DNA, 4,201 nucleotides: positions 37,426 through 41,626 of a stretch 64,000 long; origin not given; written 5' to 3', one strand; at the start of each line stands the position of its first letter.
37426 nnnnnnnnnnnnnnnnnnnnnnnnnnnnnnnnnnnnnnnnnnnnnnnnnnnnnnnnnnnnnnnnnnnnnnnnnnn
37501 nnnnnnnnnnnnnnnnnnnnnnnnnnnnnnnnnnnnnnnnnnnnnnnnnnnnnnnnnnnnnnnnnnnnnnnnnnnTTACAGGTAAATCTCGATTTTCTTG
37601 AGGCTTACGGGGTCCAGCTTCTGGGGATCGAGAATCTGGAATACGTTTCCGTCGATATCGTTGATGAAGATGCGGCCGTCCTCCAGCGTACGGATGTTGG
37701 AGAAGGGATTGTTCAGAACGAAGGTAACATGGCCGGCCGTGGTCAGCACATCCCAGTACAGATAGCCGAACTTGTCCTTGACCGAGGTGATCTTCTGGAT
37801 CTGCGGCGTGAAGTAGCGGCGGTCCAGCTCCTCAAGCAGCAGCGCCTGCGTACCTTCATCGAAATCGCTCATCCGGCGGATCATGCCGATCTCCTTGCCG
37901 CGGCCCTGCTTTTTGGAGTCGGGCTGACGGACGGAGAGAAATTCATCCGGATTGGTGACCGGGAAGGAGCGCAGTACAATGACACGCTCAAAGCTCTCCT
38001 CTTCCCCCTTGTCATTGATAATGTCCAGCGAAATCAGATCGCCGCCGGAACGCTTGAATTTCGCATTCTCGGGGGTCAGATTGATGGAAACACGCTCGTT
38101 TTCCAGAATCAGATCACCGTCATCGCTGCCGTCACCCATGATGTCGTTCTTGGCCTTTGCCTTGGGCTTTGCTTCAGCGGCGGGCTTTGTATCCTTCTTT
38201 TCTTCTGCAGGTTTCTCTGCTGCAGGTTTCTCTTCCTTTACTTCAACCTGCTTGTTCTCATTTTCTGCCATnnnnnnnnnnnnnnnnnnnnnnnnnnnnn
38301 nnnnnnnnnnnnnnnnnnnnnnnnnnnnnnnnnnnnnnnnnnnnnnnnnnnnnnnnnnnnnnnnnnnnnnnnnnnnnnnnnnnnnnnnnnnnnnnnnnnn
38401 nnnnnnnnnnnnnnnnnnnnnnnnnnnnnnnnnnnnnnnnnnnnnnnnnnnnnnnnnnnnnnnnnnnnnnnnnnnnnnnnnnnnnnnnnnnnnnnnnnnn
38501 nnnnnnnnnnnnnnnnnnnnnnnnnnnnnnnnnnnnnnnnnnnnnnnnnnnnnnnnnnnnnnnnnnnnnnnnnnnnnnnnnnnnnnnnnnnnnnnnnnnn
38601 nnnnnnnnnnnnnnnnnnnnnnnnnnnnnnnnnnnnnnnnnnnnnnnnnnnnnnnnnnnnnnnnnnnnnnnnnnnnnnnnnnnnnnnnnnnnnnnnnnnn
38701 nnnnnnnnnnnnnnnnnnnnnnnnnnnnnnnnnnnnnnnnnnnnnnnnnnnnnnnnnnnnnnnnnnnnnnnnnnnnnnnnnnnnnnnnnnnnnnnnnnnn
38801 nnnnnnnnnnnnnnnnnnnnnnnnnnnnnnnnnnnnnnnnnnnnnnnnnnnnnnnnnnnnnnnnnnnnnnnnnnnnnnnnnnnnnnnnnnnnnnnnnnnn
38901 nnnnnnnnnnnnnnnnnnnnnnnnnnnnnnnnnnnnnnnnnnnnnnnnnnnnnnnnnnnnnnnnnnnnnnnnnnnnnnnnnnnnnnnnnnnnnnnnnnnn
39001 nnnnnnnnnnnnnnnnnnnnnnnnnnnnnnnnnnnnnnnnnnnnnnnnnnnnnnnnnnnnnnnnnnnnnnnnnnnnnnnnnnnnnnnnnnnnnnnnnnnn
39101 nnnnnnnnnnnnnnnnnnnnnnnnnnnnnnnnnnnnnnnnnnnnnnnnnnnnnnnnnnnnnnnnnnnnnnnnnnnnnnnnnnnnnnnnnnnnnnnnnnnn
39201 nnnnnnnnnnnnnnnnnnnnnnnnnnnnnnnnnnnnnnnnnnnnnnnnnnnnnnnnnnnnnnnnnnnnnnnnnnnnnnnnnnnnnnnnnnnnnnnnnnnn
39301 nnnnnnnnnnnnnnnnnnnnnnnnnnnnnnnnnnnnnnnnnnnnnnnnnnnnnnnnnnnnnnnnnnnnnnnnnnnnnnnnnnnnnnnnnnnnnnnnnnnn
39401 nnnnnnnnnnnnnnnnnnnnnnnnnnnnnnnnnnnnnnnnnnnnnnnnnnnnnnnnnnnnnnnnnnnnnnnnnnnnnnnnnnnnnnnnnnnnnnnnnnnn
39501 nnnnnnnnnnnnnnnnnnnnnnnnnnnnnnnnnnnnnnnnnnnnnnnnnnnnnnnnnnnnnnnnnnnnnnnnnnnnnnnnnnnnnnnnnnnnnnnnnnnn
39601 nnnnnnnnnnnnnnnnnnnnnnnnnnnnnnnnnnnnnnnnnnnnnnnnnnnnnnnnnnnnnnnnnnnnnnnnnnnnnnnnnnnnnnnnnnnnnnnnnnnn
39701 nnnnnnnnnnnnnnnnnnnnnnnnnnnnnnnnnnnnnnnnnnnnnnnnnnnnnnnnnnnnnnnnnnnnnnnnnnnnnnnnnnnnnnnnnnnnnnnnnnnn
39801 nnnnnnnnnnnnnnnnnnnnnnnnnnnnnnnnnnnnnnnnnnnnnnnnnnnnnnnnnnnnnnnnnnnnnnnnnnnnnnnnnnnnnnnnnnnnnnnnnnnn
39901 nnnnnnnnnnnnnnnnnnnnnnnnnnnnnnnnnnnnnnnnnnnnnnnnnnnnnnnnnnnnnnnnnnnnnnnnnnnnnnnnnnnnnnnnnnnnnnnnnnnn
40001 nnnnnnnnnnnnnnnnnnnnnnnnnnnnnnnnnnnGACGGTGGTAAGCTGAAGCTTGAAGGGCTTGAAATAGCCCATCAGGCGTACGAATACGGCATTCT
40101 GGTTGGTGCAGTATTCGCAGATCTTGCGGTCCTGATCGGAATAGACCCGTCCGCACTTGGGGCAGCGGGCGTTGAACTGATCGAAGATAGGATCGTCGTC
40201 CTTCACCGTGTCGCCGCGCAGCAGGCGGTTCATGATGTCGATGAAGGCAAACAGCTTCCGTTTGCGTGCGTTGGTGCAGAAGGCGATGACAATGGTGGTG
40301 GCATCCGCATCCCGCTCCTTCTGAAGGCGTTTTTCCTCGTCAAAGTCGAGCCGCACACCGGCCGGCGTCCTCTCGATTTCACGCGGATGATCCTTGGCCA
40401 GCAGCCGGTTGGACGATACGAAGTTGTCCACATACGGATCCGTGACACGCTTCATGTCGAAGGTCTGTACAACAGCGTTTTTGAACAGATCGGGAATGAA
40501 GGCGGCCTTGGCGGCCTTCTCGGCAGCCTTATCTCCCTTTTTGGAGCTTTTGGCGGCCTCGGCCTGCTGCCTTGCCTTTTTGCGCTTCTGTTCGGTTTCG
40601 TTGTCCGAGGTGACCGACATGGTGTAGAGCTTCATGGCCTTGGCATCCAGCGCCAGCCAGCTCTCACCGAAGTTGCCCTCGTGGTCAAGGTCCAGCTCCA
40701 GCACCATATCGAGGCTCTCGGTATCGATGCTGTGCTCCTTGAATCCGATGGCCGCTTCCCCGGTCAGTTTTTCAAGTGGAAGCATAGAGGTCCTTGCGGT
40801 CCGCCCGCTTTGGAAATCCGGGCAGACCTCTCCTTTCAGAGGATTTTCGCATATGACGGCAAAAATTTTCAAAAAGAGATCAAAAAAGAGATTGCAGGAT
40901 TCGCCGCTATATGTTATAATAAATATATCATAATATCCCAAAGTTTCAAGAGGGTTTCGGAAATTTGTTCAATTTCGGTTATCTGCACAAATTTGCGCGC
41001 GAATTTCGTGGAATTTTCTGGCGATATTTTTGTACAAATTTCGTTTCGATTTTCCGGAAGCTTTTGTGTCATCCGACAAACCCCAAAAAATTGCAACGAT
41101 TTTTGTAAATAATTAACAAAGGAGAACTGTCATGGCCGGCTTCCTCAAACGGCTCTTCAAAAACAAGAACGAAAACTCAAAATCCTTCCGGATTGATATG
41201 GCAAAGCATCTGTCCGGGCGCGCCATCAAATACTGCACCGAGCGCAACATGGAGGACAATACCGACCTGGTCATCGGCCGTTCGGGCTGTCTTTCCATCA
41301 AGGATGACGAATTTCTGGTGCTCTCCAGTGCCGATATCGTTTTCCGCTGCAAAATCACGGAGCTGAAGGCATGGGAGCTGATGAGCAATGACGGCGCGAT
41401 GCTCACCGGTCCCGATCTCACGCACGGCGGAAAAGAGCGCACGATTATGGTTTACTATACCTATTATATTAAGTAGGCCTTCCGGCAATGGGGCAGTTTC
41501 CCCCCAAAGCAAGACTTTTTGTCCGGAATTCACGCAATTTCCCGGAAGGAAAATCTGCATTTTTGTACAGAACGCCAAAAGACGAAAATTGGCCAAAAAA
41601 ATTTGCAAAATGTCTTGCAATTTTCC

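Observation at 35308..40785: ABC / DUF1854 / ABC operon in which both half-transporters carry large N-terminal cytoplasmic domains ending in a zinc ribbon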

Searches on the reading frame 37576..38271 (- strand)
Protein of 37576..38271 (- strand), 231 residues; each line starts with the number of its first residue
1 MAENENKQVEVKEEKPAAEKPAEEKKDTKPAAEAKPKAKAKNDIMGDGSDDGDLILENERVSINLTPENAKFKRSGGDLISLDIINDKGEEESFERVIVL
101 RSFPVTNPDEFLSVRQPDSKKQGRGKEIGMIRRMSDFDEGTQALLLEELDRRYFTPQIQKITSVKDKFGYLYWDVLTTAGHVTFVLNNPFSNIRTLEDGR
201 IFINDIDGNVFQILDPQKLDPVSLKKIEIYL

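Call 43: search_solved_structures(query=A3, max_evalue=10)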
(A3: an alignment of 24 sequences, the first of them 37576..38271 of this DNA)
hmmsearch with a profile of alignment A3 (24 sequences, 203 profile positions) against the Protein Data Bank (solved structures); distinct sequences matched with E-value up to 10: 1.
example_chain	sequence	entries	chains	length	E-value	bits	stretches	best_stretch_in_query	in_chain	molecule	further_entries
7pzy_t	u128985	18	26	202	0.86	12.2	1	38-91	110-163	60S ribosomal protein L13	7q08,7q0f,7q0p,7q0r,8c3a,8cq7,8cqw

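Call 48: find_related_loci(query=A3, collection=genome_contigs, flank=10000)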
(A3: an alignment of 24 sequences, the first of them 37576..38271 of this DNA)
Query A3 (231 aa) in genome_contigs; peptide patterns used: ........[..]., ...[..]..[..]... (x = any residue, [..] = any of these).
280 stretches matched a pattern; 261 encode a relative of the query (tblastn E <= 1e-3); the best 80 are kept; 80 distinct loci.
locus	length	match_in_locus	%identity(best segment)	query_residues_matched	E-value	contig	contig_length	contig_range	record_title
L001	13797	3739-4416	80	1-231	1e-118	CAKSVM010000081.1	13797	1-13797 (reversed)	MAG: uncultured Eubacteriales bacterium isolate REFINED_METABAT215_TOP10_CONTIGS_1500_ASSEMBLY_K77_MERGED__Nepal_MoBio_F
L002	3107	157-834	79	5-231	2e-120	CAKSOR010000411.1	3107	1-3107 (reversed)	MAG: uncultured Eubacteriales bacterium isolate REFINED_METABAT215_TOP10_CONTIGS_1500_ASSEMBLY_K77_MERGED__Hadza_MoBio_h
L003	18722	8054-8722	82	15-231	2e-116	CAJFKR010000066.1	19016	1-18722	Candidatus Flemingibacterium merdigallinarum isolate Chicken_22_mag_3 genome assembly, contig: MAGpy_11413_22_idba_bin_3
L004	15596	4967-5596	85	24-231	4e-116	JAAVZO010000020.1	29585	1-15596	MAG: Clostridiales bacterium isolate ABMPRH_126_1 k141_747977, whole genome shotgun sequence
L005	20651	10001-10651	79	1-231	3e-115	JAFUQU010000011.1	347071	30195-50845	MAG: Clostridia bacterium isolate RGIG4741 Roe_deer_Rectum.Co__c422962, whole genome shotgun sequence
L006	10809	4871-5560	78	5-231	3e-114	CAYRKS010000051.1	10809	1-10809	MAG TPA_asm: uncultured Lachnospiraceae bacterium isolate SRP313737_co1_133 genome assembly, contig: NODE_9258_length_10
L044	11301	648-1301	77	1-231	4e-113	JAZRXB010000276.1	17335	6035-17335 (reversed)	MAG: Eubacteriales bacterium isolate T1900044951_TA20190004.MAGScoT_cleanbin_000028 SGB_3664_k141_1669740, whole genome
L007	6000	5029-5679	77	7-231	4e-112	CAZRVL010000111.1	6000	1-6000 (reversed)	MAG TPA_asm: uncultured Lachnospiraceae bacterium isolate SRP313737_co1_230 genome assembly, contig: NODE_18497_length_6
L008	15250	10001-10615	81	22-231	5e-111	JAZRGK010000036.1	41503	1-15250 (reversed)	MAG: Candidatus Flemingiibacterium sp. isolate T1900045490_YK20190184.MAGScoT_cleanbin_000005 SGB_7379_k141_2406583, who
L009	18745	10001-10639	77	10-231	3e-110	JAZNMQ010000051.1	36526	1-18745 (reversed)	MAG: Candidatus Flemingiibacterium sp. isolate T1900044661_TS20190127.MAGScoT_cleanbin_000012 SGB_1524_k141_3502523, who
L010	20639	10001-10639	78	10-231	1e-108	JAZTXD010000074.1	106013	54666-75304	MAG: Candidatus Flemingiibacterium sp. isolate T1900045331_YK20190020.MAGScoT_cleanbin_000017 SGB_6526_k141_1972610, who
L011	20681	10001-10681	73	1-231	5e-105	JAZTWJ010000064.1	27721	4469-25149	MAG: Candidatus Flemingiibacterium sp. isolate T1900045334_YK20190023.MAGScoT_cleanbin_000027 SGB_6570_k141_1036888, who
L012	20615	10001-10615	81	22-231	2e-103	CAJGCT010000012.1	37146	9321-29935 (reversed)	MAG: uncultured Clostridia bacterium isolate MAG28 genome assembly, contig: k141_7158095_length_37146_cov_10.0135, whole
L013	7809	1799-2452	69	3-231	5e-98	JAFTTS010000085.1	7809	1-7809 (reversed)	MAG: Clostridia bacterium isolate RGIG4141 Roe_deer_Colon-1__c496166, whole genome shotgun sequence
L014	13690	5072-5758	77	1-231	4e-110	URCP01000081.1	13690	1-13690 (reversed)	uncultured Clostridiales bacterium isolate UMGS874 genome assembly, contig: NODE_2701_length_13690_cov_3.078822, whole g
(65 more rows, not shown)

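Call 60: predict_structure(alignment_id=A3)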
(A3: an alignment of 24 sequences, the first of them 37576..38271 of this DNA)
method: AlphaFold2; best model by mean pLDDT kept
length: 231 residues; sequences in the alignment: 24
mean_pLDDT: 73.9   pTM: 0.54
mean pLDDT of the five models: 73.9, 72.9, 72.5, 72.2, 72.2
residues with pLDDT >= 90: 60; 70-90: 96; 50-70: 20; < 50: 55
segments of 3 or more residues with pLDDT < 50: 1-6, 10-28, 30-58
pLDDT, mean of each block of 10 residues (from residue 1): 44 42 44 41 35 46 90 88 91 88 65 80 76 91 87 77 90 91 87 83 83 89 89 84
secondary structure, 60 per line:
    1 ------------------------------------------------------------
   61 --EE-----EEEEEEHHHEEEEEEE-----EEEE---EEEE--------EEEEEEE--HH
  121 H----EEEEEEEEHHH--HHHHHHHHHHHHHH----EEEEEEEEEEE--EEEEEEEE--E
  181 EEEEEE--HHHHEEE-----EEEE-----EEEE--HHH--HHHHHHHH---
elements in order: E70-75 E79-85 E91-94 E98-101 E110-116 E126-133 H139-152 E157-167 E170-177 E180-186 H189-192 E193-195 E201-204 E210-213 H221-228

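Call 66: fold_search(model_id=the predicted structure, library=pdb)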
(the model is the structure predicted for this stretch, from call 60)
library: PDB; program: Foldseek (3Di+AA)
matches with E <= 10: 1188; with E <= 0.001: 0
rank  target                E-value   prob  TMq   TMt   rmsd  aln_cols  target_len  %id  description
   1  3hxr                  9.4e-03  0.33  0.13  0.05  17.9       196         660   11  Nucleoporin Nup120 from S.cerevisiae (aa 1-757) (released 2009-07-28)
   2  3f7f_A                4.9e-02  0.15  0.12  0.05  16.3       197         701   12  Structure of Nup120 (released 2009-08-18)
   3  4xmm_E                5.4e-02  0.28  0.12  0.04  16.2       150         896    8  Structure of the yeast coat nucleoporin complex, space group C2 (released 2015-03-25)
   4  8tie_a                5.4e-02  0.12  0.12  0.04  16.5       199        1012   10  Double nuclear outer ring of Nup84-complexes from the yeast NPC (released 2023-10-11)
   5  6awa_A                6.1e-02  0.12  0.11  0.06  21.5       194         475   14  1.83 Angstrom Resolution Crystal Structure of Dihydrolipoyl Dehydrogenase from Pseudomonas putida in Complex with FAD  (released 2017-10-04)
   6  5z7d_A                6.8e-02  0.28  0.20  0.13  16.1       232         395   11  p204HINab-dsDNA complex structure (released 2019-01-30)
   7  3u58_C                6.8e-02  0.14  0.16  0.17  16.5       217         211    8  Crystal Structure of the Tetrahymena telomerase processivity factor Teb1 AB (released 2011-12-28)
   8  9hqk_A                6.8e-02  0.08  0.11  0.08  15.8       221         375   10  Bacteroides fragilis lipoprotein XusB bound to ferrichrome (released 2025-09-17)
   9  5z7d_C                8.6e-02  0.23  0.20  0.13  14.8       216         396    8  p204HINab-dsDNA complex structure (released 2019-01-30)
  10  3u58_A                8.6e-02  0.16  0.17  0.19  17.6       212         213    7  Crystal Structure of the Tetrahymena telomerase processivity factor Teb1 AB (released 2011-12-28)
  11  6t96                  9.1e-02  0.10  0.13  0.09  14.8       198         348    9  Photorhabdus laumondii subsp. laumondii lectin PLL3 (released 2019-12-25)
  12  2awn_B                9.6e-02  0.15  0.13  0.09  17.7       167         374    9  Crystal structure of the ADP-Mg-bound E. Coli MALK (Crystallized with ATP-Mg) (released 2005-12-13)
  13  6ven_M                1.0e-01  0.11  0.13  0.09  14.3       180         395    9  Yeast COMPASS in complex with a ubiquitinated nucleosome (released 2020-01-15)
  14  3tvv_A                1.1e-01  0.30  0.20  0.20  12.8       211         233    9  Structure of the tandem PH domains of Rtt106 (residues 68-315) (released 2012-02-01)
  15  3rln                  1.1e-01  0.21  0.17  0.20  13.3       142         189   10  Structural Basis of Cytosolic DNA Recognition by Innate Immune Receptors (released 2012-04-25)
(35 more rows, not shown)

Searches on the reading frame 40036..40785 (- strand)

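Call 69: search_protein_families(library=pfam, proteins=[window:40036-40785:-], max_evalue=10)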
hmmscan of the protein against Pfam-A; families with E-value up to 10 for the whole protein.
window:40036-40785:- (250 aa): 12 families
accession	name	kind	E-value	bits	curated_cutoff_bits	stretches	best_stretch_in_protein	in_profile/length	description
PF24460.1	DUF7575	-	0.0046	16.7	28.5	1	206-228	4-25/28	Domain of unknown function (DUF7575)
PF12773.13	DZR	-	0.016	15.8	27.3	1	205-226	24-44/45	Double zinc ribbon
PF18912.6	DZR_2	-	0.031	14.6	27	1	206-229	8-30/56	Double zinc ribbon domain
PF06869.18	DUF1258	-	0.056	13.4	33.1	1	207-239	18-48/253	Protein of unknown function (DUF1258)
PF13248.11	Zn_ribbon_3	-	0.064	13.2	27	1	206-226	3-22/26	zinc-ribbon domain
PF17032.10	Zn_ribbon_15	-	0.073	14.3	28.9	1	206-229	38-61/73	zinc-ribbon family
PF01155.25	HypA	-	0.1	13.1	28.9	1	204-231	69-97/112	Hydrogenase/urease nickel incorporation, metallochaperone, hypA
PF02566.24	OsmC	-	0.15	13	27.5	1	15-77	28-83/100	OsmC-like protein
PF08772.16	Zn_ribbon_NOB1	-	0.37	11.4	24.9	1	203-230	6-33/72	Nin one binding (NOB1) Zn-ribbon like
PF23475.1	zf-Tbcl_FmdE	-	0.37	10.7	23.2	1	206-229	8-31/35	FmdE treble clef zinc finger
PF00096.32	zf-C2H2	-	2.8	9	25.2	1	207-219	2-14/23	Zinc finger, C2H2 type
PF13240.11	Zn_Ribbon_1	-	5.5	7.4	25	1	208-226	2-19/23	zinc-ribbon domain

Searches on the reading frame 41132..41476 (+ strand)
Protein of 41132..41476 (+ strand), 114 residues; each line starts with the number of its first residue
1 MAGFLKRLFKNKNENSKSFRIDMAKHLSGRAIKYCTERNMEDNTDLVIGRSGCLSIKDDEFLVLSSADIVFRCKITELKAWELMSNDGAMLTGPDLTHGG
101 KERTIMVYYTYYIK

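Call 6: search_protein_families(library=pfam, proteins=[window:41132-41476:+], max_evalue=0.1)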
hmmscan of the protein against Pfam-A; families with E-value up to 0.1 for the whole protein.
window:41132-41476:+ (114 aa): 0 families

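Call 7: search_protein_families(library=ncbifam, proteins=[window:41132-41476:+], max_evalue=0.1)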
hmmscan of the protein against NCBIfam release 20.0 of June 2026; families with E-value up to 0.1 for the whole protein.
window:41132-41476:+ (114 aa): 0 families

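Call 45: search_solved_structures(query=A4, max_evalue=10)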
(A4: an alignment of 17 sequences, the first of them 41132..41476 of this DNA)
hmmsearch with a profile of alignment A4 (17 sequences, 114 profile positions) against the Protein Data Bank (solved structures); distinct sequences matched with E-value up to 10: 3.
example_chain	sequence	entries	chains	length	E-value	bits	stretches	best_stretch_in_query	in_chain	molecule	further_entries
5boi_A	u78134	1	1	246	0.1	16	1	14-86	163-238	Germination protein YpeB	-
7ndf_A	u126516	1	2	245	0.73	13.3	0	29-78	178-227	Lipid A ABC transporter ATP-binding protein/permease MsbA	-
3ey8_A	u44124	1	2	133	1.3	12.5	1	65-109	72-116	Biphenyl-2,3-diol 1,2-dioxygenase III-related protein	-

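Call 81: find_homologous_proteins(query=A4, max_evalue=0.001)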
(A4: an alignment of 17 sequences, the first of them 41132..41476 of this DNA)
Query A4 (17 sequences) (114 aa, profile of the alignment): 854 proteins with E <= 0.001 among 4040 candidates; the best 120 are listed.
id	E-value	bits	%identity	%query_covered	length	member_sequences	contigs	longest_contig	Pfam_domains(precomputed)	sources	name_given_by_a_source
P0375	2.1e-54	200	87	100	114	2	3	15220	-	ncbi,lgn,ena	-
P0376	4.5e-54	199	86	100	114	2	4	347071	-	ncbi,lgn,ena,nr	ncbi:MAG: hypothetical protein IJ493_01605 [Clostridia bacterium]|nr:hypothetical protein [Clostridi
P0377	4.8e-54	199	87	100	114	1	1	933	-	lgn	-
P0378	4.8e-54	199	98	100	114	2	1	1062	-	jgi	jgi:hypothetical protein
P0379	6.9e-54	199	86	100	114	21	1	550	-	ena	-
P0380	1.3e-53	198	81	100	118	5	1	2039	-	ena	-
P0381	1.6e-53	198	82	100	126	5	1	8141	-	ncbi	-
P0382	1.9e-53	197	82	100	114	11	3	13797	-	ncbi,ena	-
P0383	3.7e-53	196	78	100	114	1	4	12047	-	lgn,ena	-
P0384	6.9e-53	195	86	100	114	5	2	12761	-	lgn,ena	-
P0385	6.9e-53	195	78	100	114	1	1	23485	-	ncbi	-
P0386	1.2e-52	195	75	100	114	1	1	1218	-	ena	-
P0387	1.2e-52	195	84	100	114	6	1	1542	-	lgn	-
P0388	1.3e-52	195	80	100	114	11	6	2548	-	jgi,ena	-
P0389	1.4e-52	194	82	100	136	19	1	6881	-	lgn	-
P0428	3.4e-45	171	54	95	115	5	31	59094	-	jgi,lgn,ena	jgi:hypothetical protein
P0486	2.1e-41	158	54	98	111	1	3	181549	-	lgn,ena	-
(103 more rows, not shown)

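Call 82: find_encoding_contigs(protein=P0486, flank=8000, max_places=2)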
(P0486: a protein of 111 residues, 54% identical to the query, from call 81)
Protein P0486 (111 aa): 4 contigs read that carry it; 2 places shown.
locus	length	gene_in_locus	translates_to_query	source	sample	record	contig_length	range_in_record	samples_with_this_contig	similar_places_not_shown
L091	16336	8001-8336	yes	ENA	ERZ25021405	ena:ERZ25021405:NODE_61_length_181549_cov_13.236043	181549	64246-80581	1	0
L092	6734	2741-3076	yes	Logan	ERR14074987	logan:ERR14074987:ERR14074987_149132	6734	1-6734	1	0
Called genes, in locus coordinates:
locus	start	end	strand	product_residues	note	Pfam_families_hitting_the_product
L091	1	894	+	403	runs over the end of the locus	PF00483:NTP_transferase, PF24894:Hexapep_GlmU, PF25084:LbH_EIF2B (weak), PF25087:GMPPB_C (weak), PF25247:LbH_GLGC (faint)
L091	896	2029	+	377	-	PF00483:NTP_transferase, PF25084:LbH_EIF2B (weak), PF24894:Hexapep_GlmU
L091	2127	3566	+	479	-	PF08323:Glyco_transf_5, PF00534:Glycos_transf_1, PF13692:Glyco_trans_1_4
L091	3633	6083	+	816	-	PF00343:Phosphorylase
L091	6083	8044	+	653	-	PF00128:Alpha-amylase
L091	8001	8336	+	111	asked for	-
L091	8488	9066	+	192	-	PF13305:TetR_C_33 (faint)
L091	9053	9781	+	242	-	PF00005:ABC_tran, PF13304:AAA_21 (faint)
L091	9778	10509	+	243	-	PF01061:ABC2_membrane, PF12698:ABC2_membrane_3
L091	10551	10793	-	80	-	-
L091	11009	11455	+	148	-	PF22811:Zn_ribbon_NrdR, PF03477:ATP-cone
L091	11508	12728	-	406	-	PF00579:tRNA-synt_1b, PF22421:SYY_C-terminal, PF01479:S4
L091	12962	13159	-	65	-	PF00269:SASP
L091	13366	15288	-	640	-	PF00795:CN_hydrolase, PF02540:NAD_synthase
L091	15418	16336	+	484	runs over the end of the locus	PF17767:NAPRTase_N, PF02749:QRPTase_N (faint), PF17956:NAPRTase_C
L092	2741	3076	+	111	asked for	-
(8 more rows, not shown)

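Call 83: find_encoding_contigs(protein=P0428, flank=8000, max_places=2)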
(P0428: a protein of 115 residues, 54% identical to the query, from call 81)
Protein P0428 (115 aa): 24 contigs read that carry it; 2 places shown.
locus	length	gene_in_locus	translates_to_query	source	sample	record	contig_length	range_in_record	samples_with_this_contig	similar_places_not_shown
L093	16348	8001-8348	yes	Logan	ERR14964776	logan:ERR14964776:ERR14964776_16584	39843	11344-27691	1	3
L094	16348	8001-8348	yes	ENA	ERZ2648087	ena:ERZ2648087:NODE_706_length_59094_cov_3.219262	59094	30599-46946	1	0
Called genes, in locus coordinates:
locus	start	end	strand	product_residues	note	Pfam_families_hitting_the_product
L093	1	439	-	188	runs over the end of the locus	-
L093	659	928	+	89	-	PF01842:ACT, PF13740:ACT_6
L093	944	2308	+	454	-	PF05167:DUF711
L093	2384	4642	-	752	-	PF00664:ABC_membrane, PF00005:ABC_tran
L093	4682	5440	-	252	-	PF08909:DUF1854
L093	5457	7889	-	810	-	PF00664:ABC_membrane, PF00005:ABC_tran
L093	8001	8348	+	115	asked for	-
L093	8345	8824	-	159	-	PF01842:ACT, PF22629:ACT_AHAS_ss, PF13710:ACT_5, PF10369:ALS_ss_C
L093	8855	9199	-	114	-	PF12647:RNHCP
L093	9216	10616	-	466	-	PF10396:TrmE_N, PF00350:Dynamin_N (faint), PF12631:MnmE_helical, PF01926:MMR_HSR1, PF02421:FeoB_N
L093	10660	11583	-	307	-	PF01180:DHO_dh, PF01207:Dus (weak)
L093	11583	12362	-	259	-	PF00970:FAD_binding_6 (weak), PF10418:DHODB_Fe-S_bind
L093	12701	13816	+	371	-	PF01408:GFO_IDH_MocA, PF03447:NAD_binding_3 (weak), PF02894:GFO_IDH_MocA_C, PF22725:GFO_IDH_MocA_C3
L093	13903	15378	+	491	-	-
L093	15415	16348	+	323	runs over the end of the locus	PF01261:AP_endonuc_2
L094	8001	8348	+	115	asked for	-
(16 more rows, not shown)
